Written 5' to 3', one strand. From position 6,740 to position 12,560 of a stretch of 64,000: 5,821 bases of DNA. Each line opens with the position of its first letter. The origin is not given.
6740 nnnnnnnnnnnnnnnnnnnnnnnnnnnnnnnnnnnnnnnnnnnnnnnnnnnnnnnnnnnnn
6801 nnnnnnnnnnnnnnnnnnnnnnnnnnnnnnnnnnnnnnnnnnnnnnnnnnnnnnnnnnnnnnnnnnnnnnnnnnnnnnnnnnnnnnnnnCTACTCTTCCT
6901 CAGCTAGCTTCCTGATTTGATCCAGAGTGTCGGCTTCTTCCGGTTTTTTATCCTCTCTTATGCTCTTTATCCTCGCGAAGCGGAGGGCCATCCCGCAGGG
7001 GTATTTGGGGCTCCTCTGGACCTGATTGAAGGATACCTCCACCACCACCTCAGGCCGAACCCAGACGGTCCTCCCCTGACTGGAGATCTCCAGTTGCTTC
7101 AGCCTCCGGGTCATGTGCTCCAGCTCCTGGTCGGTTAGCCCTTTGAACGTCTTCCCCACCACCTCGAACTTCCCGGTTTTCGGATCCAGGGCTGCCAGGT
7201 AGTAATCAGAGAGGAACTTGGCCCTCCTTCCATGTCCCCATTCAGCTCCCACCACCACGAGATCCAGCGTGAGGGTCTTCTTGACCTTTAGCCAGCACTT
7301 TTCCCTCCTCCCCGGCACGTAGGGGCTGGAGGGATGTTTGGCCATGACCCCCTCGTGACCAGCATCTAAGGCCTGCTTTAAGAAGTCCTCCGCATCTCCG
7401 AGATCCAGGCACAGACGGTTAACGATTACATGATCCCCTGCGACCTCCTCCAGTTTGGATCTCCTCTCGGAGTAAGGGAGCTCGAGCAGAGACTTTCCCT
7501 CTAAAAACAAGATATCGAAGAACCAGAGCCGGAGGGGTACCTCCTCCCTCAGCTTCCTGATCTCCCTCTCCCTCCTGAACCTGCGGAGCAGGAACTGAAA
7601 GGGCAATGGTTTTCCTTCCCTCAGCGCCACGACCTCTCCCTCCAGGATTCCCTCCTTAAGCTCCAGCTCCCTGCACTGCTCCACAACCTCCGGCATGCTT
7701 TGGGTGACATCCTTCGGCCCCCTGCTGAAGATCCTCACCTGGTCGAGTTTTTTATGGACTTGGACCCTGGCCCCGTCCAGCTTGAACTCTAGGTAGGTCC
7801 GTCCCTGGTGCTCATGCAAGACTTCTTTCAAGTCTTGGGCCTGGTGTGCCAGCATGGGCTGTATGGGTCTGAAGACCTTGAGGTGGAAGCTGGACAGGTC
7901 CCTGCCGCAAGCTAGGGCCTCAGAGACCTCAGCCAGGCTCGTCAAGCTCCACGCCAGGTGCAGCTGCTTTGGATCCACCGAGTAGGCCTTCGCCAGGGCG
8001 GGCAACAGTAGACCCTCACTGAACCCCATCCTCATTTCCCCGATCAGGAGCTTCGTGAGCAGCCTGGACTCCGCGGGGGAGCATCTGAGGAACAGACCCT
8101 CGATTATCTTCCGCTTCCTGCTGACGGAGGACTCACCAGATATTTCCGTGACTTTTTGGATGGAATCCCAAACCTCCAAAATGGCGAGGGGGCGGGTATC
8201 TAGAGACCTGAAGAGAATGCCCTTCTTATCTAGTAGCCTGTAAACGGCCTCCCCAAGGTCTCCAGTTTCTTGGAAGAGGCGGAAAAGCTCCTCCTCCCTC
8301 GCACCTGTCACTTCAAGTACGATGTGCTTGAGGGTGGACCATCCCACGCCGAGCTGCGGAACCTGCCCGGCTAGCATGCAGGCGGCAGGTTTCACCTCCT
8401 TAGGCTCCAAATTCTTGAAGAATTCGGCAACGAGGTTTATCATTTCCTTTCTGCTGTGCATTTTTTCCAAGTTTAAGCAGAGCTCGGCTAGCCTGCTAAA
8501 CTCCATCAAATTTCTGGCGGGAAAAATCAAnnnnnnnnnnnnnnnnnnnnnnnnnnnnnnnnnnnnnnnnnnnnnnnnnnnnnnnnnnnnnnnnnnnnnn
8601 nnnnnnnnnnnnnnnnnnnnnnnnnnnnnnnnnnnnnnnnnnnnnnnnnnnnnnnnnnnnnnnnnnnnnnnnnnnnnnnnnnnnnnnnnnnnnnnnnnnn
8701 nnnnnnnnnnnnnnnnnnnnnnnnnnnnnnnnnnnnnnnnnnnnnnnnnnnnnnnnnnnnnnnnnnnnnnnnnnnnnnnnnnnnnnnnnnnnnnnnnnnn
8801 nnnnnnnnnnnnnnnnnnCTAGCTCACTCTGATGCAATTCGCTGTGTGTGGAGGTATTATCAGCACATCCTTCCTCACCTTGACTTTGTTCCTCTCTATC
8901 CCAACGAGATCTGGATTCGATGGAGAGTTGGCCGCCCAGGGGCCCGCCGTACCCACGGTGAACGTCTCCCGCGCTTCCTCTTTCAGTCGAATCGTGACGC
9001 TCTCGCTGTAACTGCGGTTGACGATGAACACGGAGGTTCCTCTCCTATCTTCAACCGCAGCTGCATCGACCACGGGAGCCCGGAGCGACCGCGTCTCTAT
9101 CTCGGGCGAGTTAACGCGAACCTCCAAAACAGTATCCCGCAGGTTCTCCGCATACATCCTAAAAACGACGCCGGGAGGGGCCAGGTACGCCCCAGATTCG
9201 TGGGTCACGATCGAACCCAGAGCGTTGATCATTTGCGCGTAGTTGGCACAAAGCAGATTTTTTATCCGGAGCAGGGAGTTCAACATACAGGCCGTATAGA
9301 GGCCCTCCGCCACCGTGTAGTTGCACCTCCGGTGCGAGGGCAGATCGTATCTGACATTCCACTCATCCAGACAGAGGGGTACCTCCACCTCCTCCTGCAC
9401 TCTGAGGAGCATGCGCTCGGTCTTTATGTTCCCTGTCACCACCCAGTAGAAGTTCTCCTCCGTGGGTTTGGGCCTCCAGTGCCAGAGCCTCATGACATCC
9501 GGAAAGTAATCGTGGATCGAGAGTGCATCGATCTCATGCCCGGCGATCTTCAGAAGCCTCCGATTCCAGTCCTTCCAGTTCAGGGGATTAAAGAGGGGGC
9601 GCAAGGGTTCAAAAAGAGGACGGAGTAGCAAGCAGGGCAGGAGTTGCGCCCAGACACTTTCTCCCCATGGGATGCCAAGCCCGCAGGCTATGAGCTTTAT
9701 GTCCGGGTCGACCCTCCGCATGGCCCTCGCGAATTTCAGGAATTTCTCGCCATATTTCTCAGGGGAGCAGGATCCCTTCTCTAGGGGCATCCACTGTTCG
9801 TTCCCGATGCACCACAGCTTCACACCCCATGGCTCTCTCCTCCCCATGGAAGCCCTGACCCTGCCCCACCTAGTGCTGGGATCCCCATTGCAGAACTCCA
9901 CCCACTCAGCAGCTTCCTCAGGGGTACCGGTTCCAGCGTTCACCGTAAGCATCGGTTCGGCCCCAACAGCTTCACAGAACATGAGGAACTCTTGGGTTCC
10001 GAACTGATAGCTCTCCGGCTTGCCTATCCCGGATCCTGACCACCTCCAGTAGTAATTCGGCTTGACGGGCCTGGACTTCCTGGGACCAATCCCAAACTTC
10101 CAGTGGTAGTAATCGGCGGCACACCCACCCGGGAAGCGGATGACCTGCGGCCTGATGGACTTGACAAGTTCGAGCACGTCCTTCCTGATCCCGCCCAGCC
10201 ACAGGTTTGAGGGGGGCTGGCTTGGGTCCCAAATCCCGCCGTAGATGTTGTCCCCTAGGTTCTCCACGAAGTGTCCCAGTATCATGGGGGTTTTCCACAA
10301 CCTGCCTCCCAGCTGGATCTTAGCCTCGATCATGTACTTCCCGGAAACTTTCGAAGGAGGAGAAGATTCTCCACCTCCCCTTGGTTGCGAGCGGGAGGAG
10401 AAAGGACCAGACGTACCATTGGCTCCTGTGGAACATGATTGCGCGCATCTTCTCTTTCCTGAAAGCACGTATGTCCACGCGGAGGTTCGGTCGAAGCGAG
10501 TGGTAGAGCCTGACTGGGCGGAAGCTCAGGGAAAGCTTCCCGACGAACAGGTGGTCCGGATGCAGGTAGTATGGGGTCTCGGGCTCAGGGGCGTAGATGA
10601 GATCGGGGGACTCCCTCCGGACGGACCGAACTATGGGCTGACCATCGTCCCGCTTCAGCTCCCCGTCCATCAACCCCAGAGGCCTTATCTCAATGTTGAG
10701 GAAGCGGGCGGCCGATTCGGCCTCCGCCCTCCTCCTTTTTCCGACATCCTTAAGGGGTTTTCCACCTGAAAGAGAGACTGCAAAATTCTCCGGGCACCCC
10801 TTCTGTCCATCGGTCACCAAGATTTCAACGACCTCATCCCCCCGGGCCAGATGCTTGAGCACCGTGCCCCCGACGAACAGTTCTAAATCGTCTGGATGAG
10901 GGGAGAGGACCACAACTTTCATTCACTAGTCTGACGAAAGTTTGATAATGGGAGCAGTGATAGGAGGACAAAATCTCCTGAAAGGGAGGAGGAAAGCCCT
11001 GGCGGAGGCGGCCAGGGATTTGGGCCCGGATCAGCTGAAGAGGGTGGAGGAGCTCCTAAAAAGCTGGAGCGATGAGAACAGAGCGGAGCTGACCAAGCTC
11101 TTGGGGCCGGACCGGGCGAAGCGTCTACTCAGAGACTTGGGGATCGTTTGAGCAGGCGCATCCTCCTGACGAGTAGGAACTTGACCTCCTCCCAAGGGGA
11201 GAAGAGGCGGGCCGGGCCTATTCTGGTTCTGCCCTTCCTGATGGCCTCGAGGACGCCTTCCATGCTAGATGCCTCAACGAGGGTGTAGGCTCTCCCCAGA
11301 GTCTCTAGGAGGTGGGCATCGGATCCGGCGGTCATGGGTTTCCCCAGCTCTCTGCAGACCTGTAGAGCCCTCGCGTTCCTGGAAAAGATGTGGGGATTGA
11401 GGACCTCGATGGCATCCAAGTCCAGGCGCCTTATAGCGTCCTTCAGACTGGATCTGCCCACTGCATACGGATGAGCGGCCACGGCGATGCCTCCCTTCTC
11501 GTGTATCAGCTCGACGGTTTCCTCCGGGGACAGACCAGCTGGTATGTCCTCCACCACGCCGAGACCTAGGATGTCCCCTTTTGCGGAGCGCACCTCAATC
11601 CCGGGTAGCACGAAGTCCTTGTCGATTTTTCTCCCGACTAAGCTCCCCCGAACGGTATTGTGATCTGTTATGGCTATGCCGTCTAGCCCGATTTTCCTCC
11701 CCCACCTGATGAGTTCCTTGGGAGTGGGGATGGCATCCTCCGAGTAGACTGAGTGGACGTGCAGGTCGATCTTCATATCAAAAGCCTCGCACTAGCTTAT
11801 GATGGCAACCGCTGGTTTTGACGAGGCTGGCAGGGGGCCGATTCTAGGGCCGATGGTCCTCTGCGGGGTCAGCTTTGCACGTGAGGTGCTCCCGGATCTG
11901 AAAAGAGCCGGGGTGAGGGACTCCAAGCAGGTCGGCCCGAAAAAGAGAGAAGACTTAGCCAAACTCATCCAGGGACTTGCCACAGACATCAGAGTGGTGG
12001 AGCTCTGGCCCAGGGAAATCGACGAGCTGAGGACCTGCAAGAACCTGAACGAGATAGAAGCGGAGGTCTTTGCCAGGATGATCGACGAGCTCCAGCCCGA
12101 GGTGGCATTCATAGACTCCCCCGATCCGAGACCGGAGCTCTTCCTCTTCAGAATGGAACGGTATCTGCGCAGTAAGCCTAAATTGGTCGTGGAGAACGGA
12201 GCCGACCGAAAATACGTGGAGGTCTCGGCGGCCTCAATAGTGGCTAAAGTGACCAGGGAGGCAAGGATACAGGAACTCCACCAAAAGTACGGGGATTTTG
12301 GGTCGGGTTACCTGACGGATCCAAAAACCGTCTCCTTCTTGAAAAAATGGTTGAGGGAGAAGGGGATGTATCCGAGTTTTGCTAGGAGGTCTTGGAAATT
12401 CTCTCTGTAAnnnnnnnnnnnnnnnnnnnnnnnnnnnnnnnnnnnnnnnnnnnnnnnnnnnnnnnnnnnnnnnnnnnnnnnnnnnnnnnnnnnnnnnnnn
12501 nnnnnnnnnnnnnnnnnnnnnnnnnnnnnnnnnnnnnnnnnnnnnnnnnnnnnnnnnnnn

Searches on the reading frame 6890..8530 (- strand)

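Call 43: search_protein_families(library=pfam, proteins=[window:6890-8530:-], max_evalue=0.00001)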
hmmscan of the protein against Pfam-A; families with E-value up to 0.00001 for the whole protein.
window:6890-8530:- (546 aa): 3 families
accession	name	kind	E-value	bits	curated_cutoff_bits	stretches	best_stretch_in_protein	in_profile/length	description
PF01068.26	DNA_ligase_A_M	-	1.2e-51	175.8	26.2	1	225-417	1-204/204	ATP dependent DNA ligase domain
PF04675.19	DNA_ligase_A_N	-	2.2e-29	103.3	24.6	1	10-180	1-174/174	DNA ligase N terminus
PF04679.21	DNA_ligase_A_C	-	2.7e-17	63.4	27.5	1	436-528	1-94/94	ATP dependent DNA ligase C terminal region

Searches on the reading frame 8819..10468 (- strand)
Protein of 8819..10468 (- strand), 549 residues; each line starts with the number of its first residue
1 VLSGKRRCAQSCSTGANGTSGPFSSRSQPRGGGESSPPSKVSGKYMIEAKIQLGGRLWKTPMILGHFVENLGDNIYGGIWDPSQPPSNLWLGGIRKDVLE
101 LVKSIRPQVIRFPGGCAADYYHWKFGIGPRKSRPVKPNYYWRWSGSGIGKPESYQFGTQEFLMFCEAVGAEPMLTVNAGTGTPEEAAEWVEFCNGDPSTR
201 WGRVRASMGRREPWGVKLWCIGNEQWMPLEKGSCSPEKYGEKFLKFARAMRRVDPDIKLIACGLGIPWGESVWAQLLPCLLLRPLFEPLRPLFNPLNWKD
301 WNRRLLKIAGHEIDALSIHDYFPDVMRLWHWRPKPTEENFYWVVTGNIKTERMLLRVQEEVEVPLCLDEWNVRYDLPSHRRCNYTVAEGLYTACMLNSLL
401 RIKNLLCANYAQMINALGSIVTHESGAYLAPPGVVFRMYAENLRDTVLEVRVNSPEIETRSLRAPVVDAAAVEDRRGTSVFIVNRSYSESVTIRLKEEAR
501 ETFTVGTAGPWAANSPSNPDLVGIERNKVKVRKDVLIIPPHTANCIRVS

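Call 43: search_protein_families(library=pfam, proteins=[window:8819-10468:-], max_evalue=0.00001)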
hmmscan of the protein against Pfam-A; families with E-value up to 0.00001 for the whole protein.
window:8819-10468:- (549 aa): 2 families
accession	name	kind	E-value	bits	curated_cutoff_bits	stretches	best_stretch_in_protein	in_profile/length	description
PF06964.18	Alpha-L-AF_C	-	5.8e-17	62.8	27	1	368-534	1-155/165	Alpha-L-arabinofuranosidase C-terminal domain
PF22848.2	ASD1_dom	-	4.9e-12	46.4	22.2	1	104-182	5-81/239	Alpha-L-arabinofuranosidase 1 domain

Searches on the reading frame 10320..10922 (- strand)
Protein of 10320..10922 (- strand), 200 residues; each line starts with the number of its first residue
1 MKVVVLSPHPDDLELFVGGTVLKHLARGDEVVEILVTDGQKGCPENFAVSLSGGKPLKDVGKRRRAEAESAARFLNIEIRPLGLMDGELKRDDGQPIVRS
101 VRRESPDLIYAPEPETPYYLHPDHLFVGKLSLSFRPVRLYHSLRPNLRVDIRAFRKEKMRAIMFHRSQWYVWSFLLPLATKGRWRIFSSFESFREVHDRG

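Call 43: search_protein_families(library=pfam, proteins=[window:10320-10922:-], max_evalue=0.00001)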
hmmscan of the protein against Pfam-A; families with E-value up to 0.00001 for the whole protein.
window:10320-10922:- (200 aa): 1 family
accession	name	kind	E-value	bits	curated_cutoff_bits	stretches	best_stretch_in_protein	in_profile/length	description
PF02585.22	PIG-L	-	2.7e-22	80.1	28.2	1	4-131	1-125/129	GlcNAc-PI de-N-acetylase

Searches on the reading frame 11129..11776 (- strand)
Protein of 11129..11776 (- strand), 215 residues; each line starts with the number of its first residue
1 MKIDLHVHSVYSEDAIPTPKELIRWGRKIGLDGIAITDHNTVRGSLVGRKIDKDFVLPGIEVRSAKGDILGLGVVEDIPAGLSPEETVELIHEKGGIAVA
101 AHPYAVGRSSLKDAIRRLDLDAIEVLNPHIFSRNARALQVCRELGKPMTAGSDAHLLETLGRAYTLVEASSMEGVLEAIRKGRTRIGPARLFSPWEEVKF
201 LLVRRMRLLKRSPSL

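Call 43: search_protein_families(library=pfam, proteins=[window:11129-11776:-], max_evalue=0.00001)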
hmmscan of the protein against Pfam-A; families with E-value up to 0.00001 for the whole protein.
window:11129-11776:- (215 aa): 2 families
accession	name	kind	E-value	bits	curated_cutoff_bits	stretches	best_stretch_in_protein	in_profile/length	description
PF13263.12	PHP_C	-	8.7e-19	67.3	21.3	1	133-184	3-56/56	PHP-associated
PF02811.25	PHP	-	1.2e-07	32.7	26.4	1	4-42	1-40/164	PHP domain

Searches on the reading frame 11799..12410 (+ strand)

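Call 43: search_protein_families(library=pfam, proteins=[window:11799-12410:+], max_evalue=0.00001)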
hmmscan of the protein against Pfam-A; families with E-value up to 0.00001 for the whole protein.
window:11799-12410:+ (203 aa): 1 family
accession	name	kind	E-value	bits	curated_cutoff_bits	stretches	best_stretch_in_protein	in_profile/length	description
PF01351.25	RNase_HII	-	4.2e-41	141.5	25.8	1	5-200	1-197/199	Ribonuclease HII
